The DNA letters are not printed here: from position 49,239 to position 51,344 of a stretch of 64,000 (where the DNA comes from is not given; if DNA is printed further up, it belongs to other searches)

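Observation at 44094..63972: Three paralogous soluble PAS/HisKA_3 kinase + LuxR regulator pairs, each wired into its own acyl-CoA gene set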

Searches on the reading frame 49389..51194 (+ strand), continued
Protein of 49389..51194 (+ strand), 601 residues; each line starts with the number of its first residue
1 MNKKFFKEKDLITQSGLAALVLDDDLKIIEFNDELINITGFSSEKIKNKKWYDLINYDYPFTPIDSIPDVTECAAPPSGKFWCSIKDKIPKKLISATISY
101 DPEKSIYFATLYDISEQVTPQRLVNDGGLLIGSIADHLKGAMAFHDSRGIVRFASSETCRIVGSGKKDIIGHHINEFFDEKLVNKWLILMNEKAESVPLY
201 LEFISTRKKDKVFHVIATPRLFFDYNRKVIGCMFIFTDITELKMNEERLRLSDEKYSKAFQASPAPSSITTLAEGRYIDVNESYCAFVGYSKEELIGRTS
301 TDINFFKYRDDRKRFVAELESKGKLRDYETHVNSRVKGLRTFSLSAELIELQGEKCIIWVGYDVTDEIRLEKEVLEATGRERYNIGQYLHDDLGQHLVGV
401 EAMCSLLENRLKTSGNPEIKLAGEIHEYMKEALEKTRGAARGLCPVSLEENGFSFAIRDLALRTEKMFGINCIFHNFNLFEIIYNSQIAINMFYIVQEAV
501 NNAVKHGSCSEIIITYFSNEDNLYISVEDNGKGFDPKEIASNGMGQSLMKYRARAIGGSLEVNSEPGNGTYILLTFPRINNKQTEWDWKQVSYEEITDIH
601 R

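Call 17: find_encoding_contigs(protein=P0053, flank=10000, max_places=2)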
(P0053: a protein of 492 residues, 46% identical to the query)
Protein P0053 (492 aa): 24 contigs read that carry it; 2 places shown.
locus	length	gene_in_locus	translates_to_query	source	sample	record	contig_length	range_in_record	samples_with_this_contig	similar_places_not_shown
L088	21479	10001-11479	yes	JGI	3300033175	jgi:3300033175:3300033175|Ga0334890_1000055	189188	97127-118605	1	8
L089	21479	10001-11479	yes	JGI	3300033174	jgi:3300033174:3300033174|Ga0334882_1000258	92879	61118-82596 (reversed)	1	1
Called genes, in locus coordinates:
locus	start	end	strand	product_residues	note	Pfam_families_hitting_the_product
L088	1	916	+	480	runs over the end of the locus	PF11794:HpaB_N, PF03241:HpaB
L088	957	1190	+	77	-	PF27236:AF_0334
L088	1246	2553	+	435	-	PF02550:AcetylCoA_hydro, PF13336:AcetylCoA_hyd_C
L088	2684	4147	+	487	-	-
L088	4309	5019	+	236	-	PF08378:NERD (weak)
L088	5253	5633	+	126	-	-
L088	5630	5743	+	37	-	-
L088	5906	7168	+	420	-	PF02771:Acyl-CoA_dh_N, PF02770:Acyl-CoA_dh_M, PF00441:Acyl-CoA_dh_1, PF08028:Acyl-CoA_dh_2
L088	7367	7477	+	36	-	-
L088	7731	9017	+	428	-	PF00108:Thiolase_N, PF00109:ketoacyl-synt (faint), PF02803:Thiolase_C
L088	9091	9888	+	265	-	PF00378:ECH_1, PF16113:ECH_2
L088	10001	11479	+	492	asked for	PF00989:PAS (weak), PF08448:PAS_4 (faint), PF13188:PAS_8 (faint), PF13426:PAS_9 (weak), PF07730:HisKA_3, PF13581:HATPase_c_2 (weak), PF02518:HATPase_c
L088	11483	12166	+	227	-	PF00072:Response_reg, PF00196:GerE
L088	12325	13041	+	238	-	PF01144:CoA_trans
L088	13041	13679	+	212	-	PF01144:CoA_trans, PF13336:AcetylCoA_hyd_C (weak)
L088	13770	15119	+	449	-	PF02667:SCFA_trans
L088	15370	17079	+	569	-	PF00501:AMP-binding, PF13193:AMP-binding_C (weak)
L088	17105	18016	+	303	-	PF13452:FAS1_DH_region (faint), PF22622:MFE-2_hydrat-2_N (faint), PF01575:MaoC_dehydratas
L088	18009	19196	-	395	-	PF00596:Aldolase_II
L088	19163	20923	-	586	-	PF02730:AFOR_N, PF01314:AFOR_C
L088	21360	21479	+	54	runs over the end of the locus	-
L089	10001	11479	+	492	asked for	PF00989:PAS (weak), PF08448:PAS_4 (faint), PF13188:PAS_8 (faint), PF13426:PAS_9 (weak), PF07730:HisKA_3, PF13581:HATPase_c_2 (weak), PF02518:HATPase_c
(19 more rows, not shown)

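Call 18: find_encoding_contigs(protein=P0056, flank=10000, max_places=2)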
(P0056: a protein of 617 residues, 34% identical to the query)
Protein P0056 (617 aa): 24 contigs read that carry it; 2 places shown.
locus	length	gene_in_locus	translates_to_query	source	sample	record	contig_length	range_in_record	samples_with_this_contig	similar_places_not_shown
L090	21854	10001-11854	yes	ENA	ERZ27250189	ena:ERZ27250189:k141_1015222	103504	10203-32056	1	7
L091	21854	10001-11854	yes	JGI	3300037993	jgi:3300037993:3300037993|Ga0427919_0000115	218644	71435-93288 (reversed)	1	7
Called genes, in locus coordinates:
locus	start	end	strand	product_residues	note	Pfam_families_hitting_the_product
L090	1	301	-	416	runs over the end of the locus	PF01595:CNNM, PF00571:CBS (faint), PF03471:CorC_HlyC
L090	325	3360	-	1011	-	PF27218:MJ0043_C, PF13604:AAA_30 (faint), PF00580:UvrD-helicase, PF13245:AAA_19, PF01443:Viral_helicase1 (faint), PF00580:UvrD-helicase, PF13361:UvrD_C, PF13538:UvrD_C_2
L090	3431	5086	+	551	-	PF00496:SBP_bac_5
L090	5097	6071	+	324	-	PF19300:BPD_transp_1_N, PF00528:BPD_transp_1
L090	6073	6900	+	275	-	PF12911:OppC_N, PF00528:BPD_transp_1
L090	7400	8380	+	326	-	PF01656:CbiA, PF02374:ArsA_ATPase (weak), PF06564:CBP_BcsQ (faint), PF13614:AAA_31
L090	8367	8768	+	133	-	-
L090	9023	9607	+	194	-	PF22741:PTP-NADK, PF03162:Y_phosphatase2, PF22785:Tc-R-P, PF00782:DSPc (weak)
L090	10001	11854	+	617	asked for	PF00989:PAS, PF13188:PAS_8 (weak), PF00989:PAS, PF08448:PAS_4, PF13188:PAS_8, PF13426:PAS_9, PF07730:HisKA_3, PF02518:HATPase_c, +6 more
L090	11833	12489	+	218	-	PF00072:Response_reg, PF00196:GerE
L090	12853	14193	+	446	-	PF02550:AcetylCoA_hydro, PF13336:AcetylCoA_hyd_C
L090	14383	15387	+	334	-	PF01636:APH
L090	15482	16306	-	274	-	PF01144:CoA_trans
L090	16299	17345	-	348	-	PF01144:CoA_trans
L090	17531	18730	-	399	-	PF04015:DUF362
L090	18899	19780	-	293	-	PF07355:GRDB (weak)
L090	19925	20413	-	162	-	-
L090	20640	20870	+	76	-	-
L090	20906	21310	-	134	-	PF12680:SnoaL_2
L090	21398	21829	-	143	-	-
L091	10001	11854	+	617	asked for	PF00989:PAS, PF13188:PAS_8 (weak), PF00989:PAS, PF08448:PAS_4, PF13188:PAS_8, PF13426:PAS_9, PF07730:HisKA_3, PF02518:HATPase_c, +6 more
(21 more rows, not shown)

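Call 28: search_solved_structures(query=A1, max_evalue=0.001, show_alignments=0)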
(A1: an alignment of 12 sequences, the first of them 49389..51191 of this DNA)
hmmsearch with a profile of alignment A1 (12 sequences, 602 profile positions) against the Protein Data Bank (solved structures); distinct sequences matched with E-value up to 0.001: 42.
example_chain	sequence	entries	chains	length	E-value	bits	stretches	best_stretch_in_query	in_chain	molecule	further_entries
4gt8_A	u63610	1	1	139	1.1e-17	67.2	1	449-580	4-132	Sensor protein vraS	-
3ehf_A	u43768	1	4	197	1.5e-13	53.5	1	381-579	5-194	Sensor kinase (YocF protein)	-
3gig_A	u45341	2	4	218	1.7e-13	53.4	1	381-579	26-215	Sensor histidine kinase desK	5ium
7ssj_A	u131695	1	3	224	1.8e-13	53.3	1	381-579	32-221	Sensor histidine kinase DesK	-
3gie_A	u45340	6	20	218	5.2e-12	48.5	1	381-579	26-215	Sensor histidine kinase desK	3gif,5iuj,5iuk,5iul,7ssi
3ehh_A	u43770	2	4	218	7.6e-11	44.6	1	381-579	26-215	Sensor kinase (YocF protein)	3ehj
8sbm_A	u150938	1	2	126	3.6e-08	35.8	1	492-573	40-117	GAF domain-containing protein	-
3zxo_A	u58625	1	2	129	1e-07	34.3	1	492-573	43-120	REDOX SENSOR HISTIDINE KINASE RESPONSE REGULATOR DEVS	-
3ehg_A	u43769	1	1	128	1.8e-07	33.5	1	478-579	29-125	Sensor kinase (YocF protein)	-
8g3a_D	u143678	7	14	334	1.7e-06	30.3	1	494-581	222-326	Sensor protein BceS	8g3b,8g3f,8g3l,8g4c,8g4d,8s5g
3zxq_A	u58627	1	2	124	2.1e-06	30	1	496-573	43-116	HYPOXIA SENSOR HISTIDINE KINASE RESPONSE REGULATOR DOST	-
1ys3_A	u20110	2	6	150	3.4e-06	29.3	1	497-578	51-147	Sensor-type histidine kinase prrB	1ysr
3sl2_A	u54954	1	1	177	4e-06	29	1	499-595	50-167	Sensor histidine kinase yycG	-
3ewk_A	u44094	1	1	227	1e-05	27.7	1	144-299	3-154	Sensor protein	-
6paj_A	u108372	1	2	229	1.1e-05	27.6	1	421-579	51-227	Sensor protein SrrB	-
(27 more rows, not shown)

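Call 33: find_encoding_contigs(protein=P0042, flank=10000, max_places=1)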
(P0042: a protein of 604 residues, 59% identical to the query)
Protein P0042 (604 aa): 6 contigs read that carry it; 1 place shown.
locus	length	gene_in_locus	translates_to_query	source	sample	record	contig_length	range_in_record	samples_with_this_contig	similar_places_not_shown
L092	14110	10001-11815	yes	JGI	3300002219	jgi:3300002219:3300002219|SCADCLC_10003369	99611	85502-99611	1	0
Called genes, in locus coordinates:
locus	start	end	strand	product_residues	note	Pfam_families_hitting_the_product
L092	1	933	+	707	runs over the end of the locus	PF00571:CBS (faint), PF00989:PAS, PF08448:PAS_4, PF13426:PAS_9 (weak), PF00158:Sigma54_activat, PF14532:Sigma54_activ_2, PF25601:AAA_lid_14, PF18024:HTH_50, +1 more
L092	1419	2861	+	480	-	PF11794:HpaB_N, PF03241:HpaB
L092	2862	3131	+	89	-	PF27236:AF_0334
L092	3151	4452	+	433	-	PF02550:AcetylCoA_hydro, PF13336:AcetylCoA_hyd_C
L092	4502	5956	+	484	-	-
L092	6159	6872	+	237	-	-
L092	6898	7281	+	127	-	-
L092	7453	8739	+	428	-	PF00108:Thiolase_N, PF00109:ketoacyl-synt (weak), PF02803:Thiolase_C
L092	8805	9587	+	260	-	PF00378:ECH_1, PF16113:ECH_2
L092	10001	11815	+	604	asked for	PF08448:PAS_4 (faint), PF00989:PAS, PF13426:PAS_9 (weak), PF00989:PAS (weak), PF13426:PAS_9 (weak), PF07730:HisKA_3 (weak), PF02518:HATPase_c, PF13581:HATPase_c_2, +1 more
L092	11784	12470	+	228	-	PF00072:Response_reg, PF00196:GerE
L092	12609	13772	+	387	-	PF02771:Acyl-CoA_dh_N, PF02770:Acyl-CoA_dh_M, PF00441:Acyl-CoA_dh_1, PF08028:Acyl-CoA_dh_2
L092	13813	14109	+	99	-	?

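Call 34: search_protein_families(library=pfam, proteins=[L001:5791-7164:-, L001:7265-8587:-, L001:8753-9640:-, L001:2788-3255:+], max_evalue=0.001)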
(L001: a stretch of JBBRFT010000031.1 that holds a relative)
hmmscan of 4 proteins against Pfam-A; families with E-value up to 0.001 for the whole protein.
L001:5791-7164:- (457 aa): 8 families
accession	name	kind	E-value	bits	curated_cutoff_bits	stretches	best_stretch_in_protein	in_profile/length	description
PF01593.30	Amino_oxidase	-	2.9e-24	86.6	19.8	1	13-276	1-265/443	Flavin containing amine oxidoreductase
PF13450.12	NAD_binding_8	-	5.7e-12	46.2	21.9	1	8-56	1-49/68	NAD(P)-binding Rossmann-like domain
PF07992.20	Pyr_redox_2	-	7.3e-09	35.9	26.1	1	5-43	2-41/291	Pyridine nucleotide-disulphide oxidoreductase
PF01266.30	DAO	-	7.6e-06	26.1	27.9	1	6-40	2-37/353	FAD dependent oxidoreductase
PF00070.33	Pyr_redox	-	8.6e-06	26.6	22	0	6-39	2-35/82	Pyridine nucleotide-disulphide oxidoreductase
PF12831.13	FAD_oxidored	-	1.2e-05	25.2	27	1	6-43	2-39/416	FAD dependent oxidoreductase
PF03486.20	HI0933_like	-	0.00047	20.1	50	0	5-42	2-39/244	HI0933-like protein Rossmann domain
PF00890.30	FAD_binding_2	-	0.00076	19.2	20.4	0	7-40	3-36/414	FAD binding domain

L001:7265-8587:- (440 aa): 2 families
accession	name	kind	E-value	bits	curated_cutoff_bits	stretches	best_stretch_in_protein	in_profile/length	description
PF07228.17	SpoIIE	-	7.5e-36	124.3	25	1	244-439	3-191/192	Stage II sporulation protein E (SpoIIE)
PF05230.16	MASE2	-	1.9e-16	60.3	25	1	8-94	2-86/89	MASE2 domain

L001:8753-9640:- (295 aa): 1 family
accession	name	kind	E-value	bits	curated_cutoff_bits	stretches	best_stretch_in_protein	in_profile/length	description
PF00753.33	Lactamase_B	-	3.4e-23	83.1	22.7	1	18-207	3-196/196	Metallo-beta-lactamase superfamily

L001:2788-3255:+ (155 aa): 1 family
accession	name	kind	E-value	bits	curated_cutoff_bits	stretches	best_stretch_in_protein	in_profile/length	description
PF03061.28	4HBT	-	8.9e-18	64.8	20.6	1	26-96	2-73/79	Thioesterase superfamily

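Call 35: search_protein_families(library=ncbifam, proteins=[window:49389-51194:+], max_evalue=1e-10)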
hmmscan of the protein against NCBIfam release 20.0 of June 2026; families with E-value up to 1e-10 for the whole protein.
window:49389-51194:+ (601 aa): 8 families
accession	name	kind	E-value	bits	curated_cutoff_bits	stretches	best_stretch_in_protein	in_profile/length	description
TIGR00229.1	sensory_box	domain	4.6e-34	117.3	22.9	2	133-249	9-126/126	PAS domain S-box protein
NF008649.0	PRK11644.1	equivalog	3.3e-24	85.5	408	1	368-579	290-497/499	signal transduction histidine-protein kinase/phosphatase UhpB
NF052443.1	SensHisKinMctS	equivalog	1.2e-23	83.2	700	1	369-584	238-454/457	two-component system sensor histidine kinase MctS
NF008184.0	PRK10935.1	equivalog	4.1e-22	78.5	553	1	381-582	363-563/565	nitrate/nitrite two-component system sensor histidine kinase NarQ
NF007896.0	PRK10600.1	equivalog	2.8e-18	65.9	578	1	381-578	390-585/598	nitrate/nitrite two-component system sensor histidine kinase NarX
NF047874.1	MASE3_PAS_HK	subfamily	5.9e-17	61.7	560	0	240-372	251-383/655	MASE3 domain-containing sensor histidine kinase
NF008468.0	PRK11360.1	equivalog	7.3e-16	57.6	646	0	140-250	280-388/616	two-component system sensor histidine kinase AtoS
NF052531.1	Strep_LiaS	equivalog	2.5e-12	46.7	450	1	378-577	129-326/328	envelope stress sensor histidine kinase LiaS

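Call 47: find_encoding_contigs(protein=P0048, flank=8000, max_places=1)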
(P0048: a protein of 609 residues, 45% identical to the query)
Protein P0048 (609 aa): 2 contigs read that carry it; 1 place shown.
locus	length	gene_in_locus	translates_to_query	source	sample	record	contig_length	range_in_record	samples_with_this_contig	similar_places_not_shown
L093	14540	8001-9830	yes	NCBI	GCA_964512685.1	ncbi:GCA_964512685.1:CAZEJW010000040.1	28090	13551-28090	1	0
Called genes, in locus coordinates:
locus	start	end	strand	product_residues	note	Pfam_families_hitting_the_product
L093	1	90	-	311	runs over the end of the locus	-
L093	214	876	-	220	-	PF00072:Response_reg, PF00196:GerE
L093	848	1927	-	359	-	PF00989:PAS, PF13188:PAS_8 (faint), PF08448:PAS_4, PF13426:PAS_9, PF07730:HisKA_3, PF13581:HATPase_c_2 (weak), PF02518:HATPase_c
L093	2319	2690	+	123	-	-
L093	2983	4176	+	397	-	PF02771:Acyl-CoA_dh_N, PF02770:Acyl-CoA_dh_M, PF00441:Acyl-CoA_dh_1, PF08028:Acyl-CoA_dh_2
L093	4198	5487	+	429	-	PF00108:Thiolase_N, PF00109:ketoacyl-synt (weak), PF02803:Thiolase_C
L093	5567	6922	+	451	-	PF02550:AcetylCoA_hydro, PF13336:AcetylCoA_hyd_C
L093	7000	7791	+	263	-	PF00378:ECH_1, PF16113:ECH_2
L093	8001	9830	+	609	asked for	PF08448:PAS_4 (faint), PF13188:PAS_8 (faint), PF13426:PAS_9, PF00989:PAS (weak), PF08447:PAS_3 (weak), PF13426:PAS_9 (weak), PF07730:HisKA_3 (weak), PF02518:HATPase_c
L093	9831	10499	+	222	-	PF00072:Response_reg, PF00196:GerE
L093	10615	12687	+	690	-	PF08495:FIST, PF10442:FIST_C, PF00015:MCPsignal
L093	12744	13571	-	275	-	PF02548:Pantoate_transf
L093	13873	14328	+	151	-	PF01047:MarR (faint), PF13404:HTH_AsnC-type, PF13412:HTH_24, PF24034:DUF7343 (faint), PF08279:HTH_11, PF22482:AsnC_trans_reg_3 (weak), PF01037:AsnC_trans_reg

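Call 48: find_encoding_contigs(protein=P0055, flank=8000, max_places=1)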
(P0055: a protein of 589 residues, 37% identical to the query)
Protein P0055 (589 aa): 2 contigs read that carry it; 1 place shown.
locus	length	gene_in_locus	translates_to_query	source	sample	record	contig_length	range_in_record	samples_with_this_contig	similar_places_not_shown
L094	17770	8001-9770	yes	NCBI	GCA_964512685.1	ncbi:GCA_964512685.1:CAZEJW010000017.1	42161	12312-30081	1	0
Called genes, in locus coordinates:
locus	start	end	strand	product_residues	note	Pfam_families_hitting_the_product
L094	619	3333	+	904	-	PF02901:PFL-like, PF01228:Gly_radical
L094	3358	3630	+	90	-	PF18671:4HPAD_g_N, PF18524:HPIP_like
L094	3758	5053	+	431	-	PF07690:MFS_1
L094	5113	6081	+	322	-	PF13353:Fer4_12, PF04055:Radical_SAM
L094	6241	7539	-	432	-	PF00501:AMP-binding, PF14535:AMP-binding_C_2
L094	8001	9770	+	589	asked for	PF00989:PAS (faint), PF08448:PAS_4 (faint), PF13188:PAS_8 (faint), PF13426:PAS_9 (weak), PF07730:HisKA_3, PF02518:HATPase_c, PF13581:HATPase_c_2 (weak)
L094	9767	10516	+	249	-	PF00072:Response_reg, PF00196:GerE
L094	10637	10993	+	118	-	PF00085:Thioredoxin, PF13098:Thioredoxin_2 (weak)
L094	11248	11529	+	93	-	-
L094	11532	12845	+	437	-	PF13375:RnfC_N, PF01512:Complex1_51K, PF10531:SLBB, PF13187:Fer4_9 (faint), PF00037:Fer4 (faint), PF12837:Fer4_6 (faint), PF12838:Fer4_7, PF13237:Fer4_10 (weak)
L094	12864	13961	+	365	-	PF03116:NQR2_RnfD_RnfE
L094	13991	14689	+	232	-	PF04205:FMN_bind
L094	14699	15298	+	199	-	PF02508:Rnf-Nqr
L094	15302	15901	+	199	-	PF02508:Rnf-Nqr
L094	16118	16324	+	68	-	PF07311:Dodecin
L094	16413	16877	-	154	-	PF13690:CheX, PF04509:CheC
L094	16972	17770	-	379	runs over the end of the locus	PF13623:SurA_N_2, PF13624:SurA_N_3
